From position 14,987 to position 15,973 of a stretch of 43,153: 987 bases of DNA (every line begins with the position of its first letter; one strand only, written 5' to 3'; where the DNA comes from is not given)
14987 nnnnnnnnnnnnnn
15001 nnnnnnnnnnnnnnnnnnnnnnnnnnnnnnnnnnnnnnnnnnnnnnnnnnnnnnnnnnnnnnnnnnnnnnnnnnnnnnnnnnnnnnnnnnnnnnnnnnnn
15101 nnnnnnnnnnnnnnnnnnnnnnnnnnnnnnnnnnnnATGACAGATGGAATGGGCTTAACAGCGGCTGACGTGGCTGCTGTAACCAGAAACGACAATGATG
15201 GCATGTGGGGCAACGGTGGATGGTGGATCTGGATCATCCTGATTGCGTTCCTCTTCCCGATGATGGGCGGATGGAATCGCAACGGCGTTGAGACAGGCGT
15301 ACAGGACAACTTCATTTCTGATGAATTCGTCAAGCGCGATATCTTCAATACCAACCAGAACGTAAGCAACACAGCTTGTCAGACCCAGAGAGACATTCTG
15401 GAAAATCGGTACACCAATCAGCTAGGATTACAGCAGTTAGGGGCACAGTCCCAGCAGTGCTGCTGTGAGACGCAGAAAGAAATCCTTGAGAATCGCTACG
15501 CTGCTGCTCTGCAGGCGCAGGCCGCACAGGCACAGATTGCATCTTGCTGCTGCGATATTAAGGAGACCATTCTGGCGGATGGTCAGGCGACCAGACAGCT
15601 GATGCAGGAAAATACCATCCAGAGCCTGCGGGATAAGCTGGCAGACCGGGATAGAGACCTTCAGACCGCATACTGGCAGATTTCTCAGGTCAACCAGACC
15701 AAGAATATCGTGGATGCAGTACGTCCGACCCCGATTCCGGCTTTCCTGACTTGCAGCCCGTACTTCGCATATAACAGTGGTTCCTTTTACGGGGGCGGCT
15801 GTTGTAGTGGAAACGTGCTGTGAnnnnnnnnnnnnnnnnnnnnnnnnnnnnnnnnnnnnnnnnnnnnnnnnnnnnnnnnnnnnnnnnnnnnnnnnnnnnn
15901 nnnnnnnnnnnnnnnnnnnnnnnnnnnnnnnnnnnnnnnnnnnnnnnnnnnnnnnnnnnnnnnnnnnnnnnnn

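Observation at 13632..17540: About 4 kb island of orphan genes, with two internal terminators, inserted in the middle of the head-morphogenesis module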

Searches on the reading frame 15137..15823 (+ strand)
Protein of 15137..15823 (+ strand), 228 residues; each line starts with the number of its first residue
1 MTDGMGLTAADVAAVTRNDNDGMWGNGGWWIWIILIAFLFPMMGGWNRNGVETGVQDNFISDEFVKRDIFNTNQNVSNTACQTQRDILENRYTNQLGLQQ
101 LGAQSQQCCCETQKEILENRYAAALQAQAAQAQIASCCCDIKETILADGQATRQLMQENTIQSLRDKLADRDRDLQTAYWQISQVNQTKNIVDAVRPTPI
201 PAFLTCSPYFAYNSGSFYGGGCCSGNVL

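Call 6: search_protein_families(library=pfam, proteins=[window:15137-15823:+], max_evalue=1)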
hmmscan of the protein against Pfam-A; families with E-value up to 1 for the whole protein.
window:15137-15823:+ (228 aa): 1 family
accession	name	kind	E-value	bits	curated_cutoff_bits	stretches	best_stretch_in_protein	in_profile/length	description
PF05230.16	MASE2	-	0.15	12.6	25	1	4-43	9-44/89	MASE2 domain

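Call 7: search_protein_families(library=phrogs, proteins=[window:15137-15823:+], max_evalue=0.1)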
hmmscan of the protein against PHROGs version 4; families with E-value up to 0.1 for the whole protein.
window:15137-15823:+ (228 aa): 3 families
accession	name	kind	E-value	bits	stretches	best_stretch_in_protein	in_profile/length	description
phrog_16490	-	unknown function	4.1e-13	50.6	2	65-195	95-225/286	-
phrog_9288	-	unknown function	2.9e-10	41.2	1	123-191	139-207/234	-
phrog_14204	-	unknown function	0.023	15.2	1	48-113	146-211/237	-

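Call 15: search_protein_families(library=ncbifam, proteins=[window:15137-15823:+], max_evalue=1)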
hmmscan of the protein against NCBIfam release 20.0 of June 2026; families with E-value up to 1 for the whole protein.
window:15137-15823:+ (228 aa): 2 families
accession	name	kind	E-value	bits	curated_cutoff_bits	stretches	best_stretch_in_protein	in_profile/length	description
NF004127.0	PRK05617.1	subfamily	0.058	12.7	274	1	86-188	235-339/356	3-hydroxyisobutyryl-CoA hydrolase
NF001421.0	PRK00295.1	equivalog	0.15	12.3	95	1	152-185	12-45/68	hypothetical protein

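Call 16: search_protein_families(library=padloc, proteins=[window:15137-15823:+], max_evalue=0.1)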
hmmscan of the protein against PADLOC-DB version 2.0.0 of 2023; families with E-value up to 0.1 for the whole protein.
window:15137-15823:+ (228 aa): 0 families

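Call 18: search_dna_similar(query=window:15137-15823:+, collection=phages, mode=protein, max_rows=40, max_evalue=0.001)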
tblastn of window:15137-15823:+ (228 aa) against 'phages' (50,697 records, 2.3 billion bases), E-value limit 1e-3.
Records with a match: 7; places in all: 7; records where one place covers at least 80% of the query: 1.
Best place of each record, by identity: 80-90% 1; <60% 6.
By first word of the organism name: Clostridium 3; Bacteriophage 2; Dulem 1; bajarodcaudo 1.
By host as written in the record: - 3; Clostridium perfringens 2; Clostridium perfringens 012 1; Varecia variegata 1.
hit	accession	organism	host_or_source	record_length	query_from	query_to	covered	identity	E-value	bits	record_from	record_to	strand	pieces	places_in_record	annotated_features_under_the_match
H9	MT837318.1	Bacteriophage sp.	human fecal samples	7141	1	211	93%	80.6%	1e-75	253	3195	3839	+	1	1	record has no annotation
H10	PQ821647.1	Clostridium phage HMD-PC1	Clostridium perfringens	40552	112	209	43%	48.0%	2e-11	68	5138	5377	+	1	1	hypothetical protein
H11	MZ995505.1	Clostridium phage vB_CpeP_PMQ04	Clostridium perfringens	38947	112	209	43%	46.9%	7e-11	67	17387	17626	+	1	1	hypothetical protein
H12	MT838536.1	Bacteriophage sp.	human fecal samples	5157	139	209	31%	56.3%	2e-10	65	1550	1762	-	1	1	record has no annotation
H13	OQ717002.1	Clostridium phage vB_CpeS-17DYC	Clostridium perfringens 012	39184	112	209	43%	38.8%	8e-6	52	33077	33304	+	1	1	hypothetical protein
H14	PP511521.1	Dulem virus 36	Varecia variegata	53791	137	209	32%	43.8%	3e-7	56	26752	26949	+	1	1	hypothetical protein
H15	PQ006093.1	bajarodcaudo virus 2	Neotoma bryanti feces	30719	139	209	31%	40.8%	7e-4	46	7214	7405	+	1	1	hypothetical protein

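Call 19: get_annotated_region(hit=H10, flank=6000)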
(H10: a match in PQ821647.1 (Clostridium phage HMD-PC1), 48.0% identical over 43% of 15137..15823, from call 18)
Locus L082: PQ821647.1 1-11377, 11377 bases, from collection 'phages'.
description: Clostridium phage HMD-PC1, complete genome.
organism: Clostridium phage HMD-PC1 (NCBI taxid 3397798)
taxonomy: Viruses; Duplodnaviria; Heunggongvirae; Uroviricota; Caudoviricetes
host: Clostridium perfringens; source: chicken intestine; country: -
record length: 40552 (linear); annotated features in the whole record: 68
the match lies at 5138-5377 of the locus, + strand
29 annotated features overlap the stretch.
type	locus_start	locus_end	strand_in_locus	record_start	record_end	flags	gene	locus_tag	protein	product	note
CDS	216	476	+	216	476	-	-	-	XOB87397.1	hypothetical protein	-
CDS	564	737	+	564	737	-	-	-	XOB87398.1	hypothetical protein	-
CDS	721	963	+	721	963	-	-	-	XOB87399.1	hypothetical protein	-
CDS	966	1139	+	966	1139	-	-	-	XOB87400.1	hypothetical protein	-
CDS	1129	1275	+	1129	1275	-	-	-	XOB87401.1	hypothetical protein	-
CDS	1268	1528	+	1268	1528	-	-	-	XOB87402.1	hypothetical protein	-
CDS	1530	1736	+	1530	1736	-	-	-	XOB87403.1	hypothetical protein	-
CDS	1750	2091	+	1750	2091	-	-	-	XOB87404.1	hypothetical protein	-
CDS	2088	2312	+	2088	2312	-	-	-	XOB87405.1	hypothetical protein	-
CDS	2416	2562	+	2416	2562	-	-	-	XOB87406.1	hypothetical protein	-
CDS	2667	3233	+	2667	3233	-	-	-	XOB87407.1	site-specific DNA-methyltransferase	-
CDS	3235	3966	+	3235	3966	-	-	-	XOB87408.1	anti-repressor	-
CDS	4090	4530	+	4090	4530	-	-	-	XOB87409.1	hypothetical protein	-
CDS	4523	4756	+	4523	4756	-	-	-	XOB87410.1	hypothetical protein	-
CDS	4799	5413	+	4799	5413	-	-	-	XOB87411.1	hypothetical protein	-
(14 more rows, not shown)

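Call 24: find_homologous_proteins(query=window:15137-15823:+, max_evalue=0.001)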
Query window:15137-15823:+ (228 aa): 1666 proteins with E <= 0.001 among 2248 candidates; the best 120 are listed.
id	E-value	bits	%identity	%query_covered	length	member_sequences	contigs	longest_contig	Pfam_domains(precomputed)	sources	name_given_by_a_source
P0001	2.4e-148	510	98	100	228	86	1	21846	-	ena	-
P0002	2.0e-137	474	89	99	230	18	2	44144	-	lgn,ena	-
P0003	2.0e-136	471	90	100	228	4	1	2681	-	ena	-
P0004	1.6e-126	438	86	93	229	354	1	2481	-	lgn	-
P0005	1.8e-126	438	88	100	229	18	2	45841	-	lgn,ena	-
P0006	6.3e-126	436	86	93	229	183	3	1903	-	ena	-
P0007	2.5e-123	428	84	100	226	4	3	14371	-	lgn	-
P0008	2.8e-123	428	86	93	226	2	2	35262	-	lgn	-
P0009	4.5e-122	424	83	100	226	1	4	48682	-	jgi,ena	jgi:hypothetical protein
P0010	4.9e-121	420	84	100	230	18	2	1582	-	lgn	-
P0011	5.5e-121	420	87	93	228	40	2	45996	-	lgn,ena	-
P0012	1.4e-120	419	87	93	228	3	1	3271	-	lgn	-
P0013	2.0e-120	418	86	94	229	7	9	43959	-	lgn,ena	-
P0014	1.5e-119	415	81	100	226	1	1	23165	-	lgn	-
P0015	1.6e-119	415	83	100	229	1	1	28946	-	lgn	-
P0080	1.5e-101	357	73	100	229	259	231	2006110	-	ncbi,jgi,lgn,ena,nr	jgi:hypothetical protein|nr:MAG TPA: hypothetical protein [Caudoviricetes sp.]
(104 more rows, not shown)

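Call 25: find_encoding_contigs(protein=P0080, flank=10000, max_places=4)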
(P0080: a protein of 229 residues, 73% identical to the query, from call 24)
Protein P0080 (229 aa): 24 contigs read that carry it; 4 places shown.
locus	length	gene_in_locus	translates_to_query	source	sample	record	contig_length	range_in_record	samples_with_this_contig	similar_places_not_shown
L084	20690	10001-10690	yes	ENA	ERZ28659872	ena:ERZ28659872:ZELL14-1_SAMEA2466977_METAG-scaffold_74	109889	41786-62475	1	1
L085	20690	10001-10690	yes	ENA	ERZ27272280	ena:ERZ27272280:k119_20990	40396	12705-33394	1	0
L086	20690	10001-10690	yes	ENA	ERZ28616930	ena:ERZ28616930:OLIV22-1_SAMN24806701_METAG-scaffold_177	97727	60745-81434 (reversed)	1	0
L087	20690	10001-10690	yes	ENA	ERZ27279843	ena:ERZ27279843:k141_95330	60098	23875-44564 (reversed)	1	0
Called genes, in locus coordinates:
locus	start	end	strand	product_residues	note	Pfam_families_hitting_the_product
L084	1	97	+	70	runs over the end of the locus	-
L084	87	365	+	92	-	-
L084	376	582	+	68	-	-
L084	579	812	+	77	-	-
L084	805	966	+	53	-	-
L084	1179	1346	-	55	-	-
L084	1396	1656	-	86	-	-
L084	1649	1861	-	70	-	-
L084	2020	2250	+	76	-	PF13443:HTH_26 (weak)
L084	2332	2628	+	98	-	-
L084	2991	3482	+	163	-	PF16677:GP3_package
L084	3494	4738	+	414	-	PF04466:Terminase_3, PF03237:Terminase_6N (weak), PF17288:Terminase_3C (weak)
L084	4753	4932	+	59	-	-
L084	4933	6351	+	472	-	-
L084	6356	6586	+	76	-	-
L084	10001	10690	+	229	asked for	-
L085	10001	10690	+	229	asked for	-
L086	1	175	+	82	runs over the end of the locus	-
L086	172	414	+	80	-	-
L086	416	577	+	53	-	-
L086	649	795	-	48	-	-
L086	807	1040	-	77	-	-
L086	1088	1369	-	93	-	-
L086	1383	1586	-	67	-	-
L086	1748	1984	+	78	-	PF13443:HTH_26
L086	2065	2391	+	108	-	-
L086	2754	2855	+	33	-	-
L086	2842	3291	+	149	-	PF16677:GP3_package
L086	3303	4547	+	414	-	PF04466:Terminase_3, PF17288:Terminase_3C (weak)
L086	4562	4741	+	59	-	-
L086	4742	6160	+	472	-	-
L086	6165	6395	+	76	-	-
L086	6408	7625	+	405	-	PF06152:Phage_min_cap2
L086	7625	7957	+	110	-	-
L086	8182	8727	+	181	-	PF11195:Tad2-like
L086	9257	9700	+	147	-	-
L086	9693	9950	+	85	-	-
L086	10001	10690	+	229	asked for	-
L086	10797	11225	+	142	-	-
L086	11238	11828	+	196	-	-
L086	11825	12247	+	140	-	-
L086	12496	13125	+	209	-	PF06810:Phage_scaffold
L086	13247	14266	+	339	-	-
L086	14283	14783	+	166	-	-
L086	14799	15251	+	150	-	-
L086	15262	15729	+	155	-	-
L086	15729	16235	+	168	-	-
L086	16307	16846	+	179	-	-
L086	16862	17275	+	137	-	-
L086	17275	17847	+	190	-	PF06854:Phage_Gp15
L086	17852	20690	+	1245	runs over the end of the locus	-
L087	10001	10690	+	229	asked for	-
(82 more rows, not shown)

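Call 27: find_related_loci(query=A1, collection=genome_contigs, flank=8000)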
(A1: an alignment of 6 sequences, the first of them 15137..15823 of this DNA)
Query A1 (228 aa) in genome_contigs; peptide patterns used: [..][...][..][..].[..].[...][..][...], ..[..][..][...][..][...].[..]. (x = any residue, [..] = any of these).
51 stretches matched a pattern; 17 encode a relative of the query (tblastn E <= 1e-3); 17 distinct loci.
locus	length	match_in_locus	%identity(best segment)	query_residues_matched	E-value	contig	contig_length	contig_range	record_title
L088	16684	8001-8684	98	1-228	2e-152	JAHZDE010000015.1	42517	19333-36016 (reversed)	MAG: Clostridiales bacterium isolate HRGM_Genome_2450 HRGM_Genome_2450_15, whole genome shotgun sequence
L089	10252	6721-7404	77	1-228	6e-104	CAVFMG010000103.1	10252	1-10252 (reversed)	Odoribacter splanchnicus isolate H07606-L1_cleanbin_000049 genome assembly, contig: Spades_H07606-L1_contig_5009, whole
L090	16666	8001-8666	73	1-228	2e-101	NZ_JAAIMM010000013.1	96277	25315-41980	Coprococcus comes strain MSK.16.63 NODE_13_length_96277_cov_223.655, whole genome shotgun sequence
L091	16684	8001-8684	81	1-228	2e-118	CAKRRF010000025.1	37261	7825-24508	MAG: uncultured Marvinbryantia sp. isolate REFINED_METABAT215_TOP10_CONTIGS_1500_ASSEMBLY_K77_MERGED__Hadza_PheChl_Fiber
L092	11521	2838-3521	36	6-209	3e-35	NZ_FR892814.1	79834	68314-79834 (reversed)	Phascolarctobacterium succinatutens CAG:287, whole genome shotgun sequence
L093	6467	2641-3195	38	10-212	7e-30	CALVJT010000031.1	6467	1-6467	MAG: uncultured Clostridia bacterium isolate E02__bin331 genome assembly, contig: E02__k127_5609360, whole genome shotgu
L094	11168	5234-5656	39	82-223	2e-25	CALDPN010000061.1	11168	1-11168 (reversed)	MAG TPA_asm: uncultured Bacteroidales bacterium isolate SRR6425778_bin.86_CONCOCT_v1.1_MAG genome assembly, contig: ERZ1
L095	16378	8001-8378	43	110-227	2e-24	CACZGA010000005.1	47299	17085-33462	MAG: uncultured Erysipelotrichaceae bacterium isolate RUG12586 genome assembly, contig: RUG12586_asm_5, whole genome sho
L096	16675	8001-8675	34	3-222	9e-29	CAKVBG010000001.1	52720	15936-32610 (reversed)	MAG: uncultured Eubacteriales bacterium isolate REFINED_METABAT215_TOP10_CONTIGS_1500_ASSEMBLY_K77_MERGED__Hadza_MoBio_h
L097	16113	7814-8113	40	87-208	1e-22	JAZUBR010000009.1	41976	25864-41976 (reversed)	MAG: Candidatus Gastranaerophilaceae bacterium isolate T1900045317_YK20190006.MAGScoT_cleanbin_000005 SGB_6309_k141_1856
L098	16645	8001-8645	30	7-213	4e-20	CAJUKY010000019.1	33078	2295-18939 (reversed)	TPA_asm: Candidatus Gastranaerophilales bacterium isolate MGBC157385 genome assembly, contig: MGBC157385.19, whole genom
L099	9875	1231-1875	30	7-213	4e-20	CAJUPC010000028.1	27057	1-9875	MAG TPA_asm: Candidatus Gastranaerophilales bacterium isolate MGBC145961 genome assembly, contig: MGBC145961.28, whole g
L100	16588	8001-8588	33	23-209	1e-18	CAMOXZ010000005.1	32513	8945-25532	MAG: uncultured Bacillales bacterium isolate SRR873606_bin.113_metaWRAP_v1.3_MAG genome assembly, contig: NODE_1976_leng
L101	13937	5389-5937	30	31-209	3e-18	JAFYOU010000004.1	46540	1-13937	MAG: Candidatus Gastranaerophilales bacterium isolate RGIG7285 Water_buffalos_Cecum-4__c54598, whole genome shotgun sequ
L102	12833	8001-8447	30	17-168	3e-12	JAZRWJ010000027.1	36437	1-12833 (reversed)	MAG: Fibrobacter sp. isolate T1900044952_TA20190005.MAGScoT_cleanbin_000013 SGB_3701_k141_2171554, whole genome shotgun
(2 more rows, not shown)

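Call 34: search_solved_structures(query=A1, max_evalue=10)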
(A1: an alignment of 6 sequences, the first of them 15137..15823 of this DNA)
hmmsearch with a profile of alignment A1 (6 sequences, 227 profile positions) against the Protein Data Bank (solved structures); distinct sequences matched with E-value up to 10: 0.

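Call 52: search_dna_similar(query=L082:4799-5413:+, collection=phages, mode=protein, max_rows=60, max_evalue=0.001)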
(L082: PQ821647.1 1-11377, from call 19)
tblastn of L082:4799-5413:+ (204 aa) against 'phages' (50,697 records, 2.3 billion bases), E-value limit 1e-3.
Records with a match: 37; places in all: 38; records where one place covers at least 80% of the query: 5.
Best place of each record, by identity: >=99% 1; 80-90% 3; 60-80% 5; <60% 28.
By first word of the organism name: Bacteriophage 14; uncultured 10; Clostridium 6; Dulem 4; bajarodcaudo 2; Bacteroides 1.
By host as written in the record: - 25; Clostridium perfringens 3; Varecia variegata 2; Clostridium perfringens 012 1; Clostridium perfringens 2589 1; Clostridium perfringens JCM 1290 1; Propithecus coquereli 1; Peromyscus fraterculus 1; and 2 more.
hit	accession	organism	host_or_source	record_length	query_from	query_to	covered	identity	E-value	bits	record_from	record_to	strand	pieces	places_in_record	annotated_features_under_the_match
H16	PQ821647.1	Clostridium phage HMD-PC1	Clostridium perfringens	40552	1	204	100%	100.0%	4e-105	337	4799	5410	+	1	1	hypothetical protein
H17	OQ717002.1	Clostridium phage vB_CpeS-17DYC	Clostridium perfringens 012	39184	1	202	99%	83.7%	4e-82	271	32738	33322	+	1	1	hypothetical protein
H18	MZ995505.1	Clostridium phage vB_CpeP_PMQ04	Clostridium perfringens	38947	1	204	100%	81.4%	6e-83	273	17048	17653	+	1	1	hypothetical protein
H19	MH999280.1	Clostridium phage CPD1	Clostridium perfringens 2589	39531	1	202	99%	68.8%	2e-61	211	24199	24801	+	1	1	hypothetical protein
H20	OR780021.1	Clostridium phage XP41-N3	Clostridium perfringens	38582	1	198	97%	69.7%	6e-60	207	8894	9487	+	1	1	hypothetical protein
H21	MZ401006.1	Clostridium phage CPQ4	Clostridium perfringens JCM 1290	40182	1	110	54%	86.4%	2e-32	128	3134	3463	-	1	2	hypothetical protein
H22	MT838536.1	Bacteriophage sp.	human fecal samples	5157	82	196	56%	54.1%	9e-31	123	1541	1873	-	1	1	record has no annotation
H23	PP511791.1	Dulem virus 39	Propithecus coquereli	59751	82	195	56%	48.5%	9e-29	117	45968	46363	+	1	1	hypothetical protein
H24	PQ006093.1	bajarodcaudo virus 2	Neotoma bryanti feces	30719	82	195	56%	43.9%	1e-19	92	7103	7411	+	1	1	hypothetical protein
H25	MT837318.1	Bacteriophage sp.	human fecal samples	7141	94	201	53%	43.8%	5e-22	99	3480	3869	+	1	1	record has no annotation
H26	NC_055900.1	uncultured phage cr125_1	human feces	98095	58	193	67%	33.1%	3e-9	62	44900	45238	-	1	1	spike protein/glycoprotein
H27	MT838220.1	Bacteriophage sp.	human fecal samples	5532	81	202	60%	36.6%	4e-14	76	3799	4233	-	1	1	record has no annotation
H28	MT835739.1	Bacteriophage sp.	human fecal samples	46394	72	202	64%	32.7%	3e-13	73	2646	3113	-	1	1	record has no annotation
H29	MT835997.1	Bacteriophage sp.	human fecal samples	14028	72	201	64%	31.5%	3e-7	56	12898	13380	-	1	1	record has no annotation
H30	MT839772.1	Bacteriophage sp.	human fecal samples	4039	72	201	64%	31.5%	6e-7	55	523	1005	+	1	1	record has no annotation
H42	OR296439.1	Bacteroides phage C3_41T2LP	Bacteroides uniformis MB20-41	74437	90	199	54%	29.4%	2e-4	47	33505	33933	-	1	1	outer capsid protein/viral fiber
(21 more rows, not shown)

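Call 53: get_annotated_region(hit=H26, flank=5000)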
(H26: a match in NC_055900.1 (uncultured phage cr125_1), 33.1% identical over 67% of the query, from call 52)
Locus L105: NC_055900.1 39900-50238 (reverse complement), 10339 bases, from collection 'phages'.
description: CrAssphage cr125_1, complete genome.
organism: uncultured phage cr125_1 (NCBI taxid 2772091)
taxonomy: Viruses; Duplodnaviria; Heunggongvirae; Uroviricota; Caudoviricetes; Crassvirales; Suoliviridae; Uncouvirinae; Aurodevirus; Aurodevirus hominis
host: -; source: human feces; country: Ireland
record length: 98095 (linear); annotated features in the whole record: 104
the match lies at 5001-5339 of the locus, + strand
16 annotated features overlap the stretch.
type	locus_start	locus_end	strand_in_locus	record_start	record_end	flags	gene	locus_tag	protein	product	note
CDS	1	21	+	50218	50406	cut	-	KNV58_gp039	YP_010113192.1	hypothetical protein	gp_77314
CDS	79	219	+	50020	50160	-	-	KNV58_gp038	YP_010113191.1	hypothetical protein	gp_77313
CDS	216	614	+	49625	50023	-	-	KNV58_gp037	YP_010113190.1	endolysin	gp_77312; putative peptidase [Bacteroides phage B124-14]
CDS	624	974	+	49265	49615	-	-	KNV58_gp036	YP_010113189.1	hypothetical protein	gp_77311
CDS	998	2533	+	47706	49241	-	-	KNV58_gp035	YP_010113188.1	hypothetical protein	gp_77310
CDS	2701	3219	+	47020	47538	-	-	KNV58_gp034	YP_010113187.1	holin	gp_77309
CDS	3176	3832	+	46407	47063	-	-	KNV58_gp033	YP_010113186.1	lysis regulatory protein-like protein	gp_77308; Similar to phage lysis regulatory protein LysB, cell division protein FtsL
CDS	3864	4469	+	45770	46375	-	-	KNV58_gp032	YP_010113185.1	RNA polymerase sigma factor/ubiquitin-like protein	gp_77307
CDS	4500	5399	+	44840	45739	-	-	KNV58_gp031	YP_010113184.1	spike protein/glycoprotein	gp_77306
CDS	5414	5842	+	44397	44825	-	-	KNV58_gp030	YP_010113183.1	hypothetical protein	gp_77305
CDS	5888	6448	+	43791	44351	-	-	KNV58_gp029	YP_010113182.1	hypothetical protein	gp_77304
CDS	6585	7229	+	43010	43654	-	-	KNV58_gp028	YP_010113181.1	virion structural protein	gp_77303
CDS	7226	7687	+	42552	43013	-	-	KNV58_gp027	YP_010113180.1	peptidoglycan-associated protein-like protein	gp_77302; Similar to peptidoglycan-associated proteinhistidine kinase response regulator, glycine zipper domain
CDS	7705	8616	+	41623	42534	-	-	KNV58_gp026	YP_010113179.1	tail tubular protein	gp_77301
CDS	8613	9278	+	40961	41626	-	-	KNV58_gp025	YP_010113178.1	homing endonuclease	gp_77300; Intron endonuclease, GIY-YIG intron endonuclease domain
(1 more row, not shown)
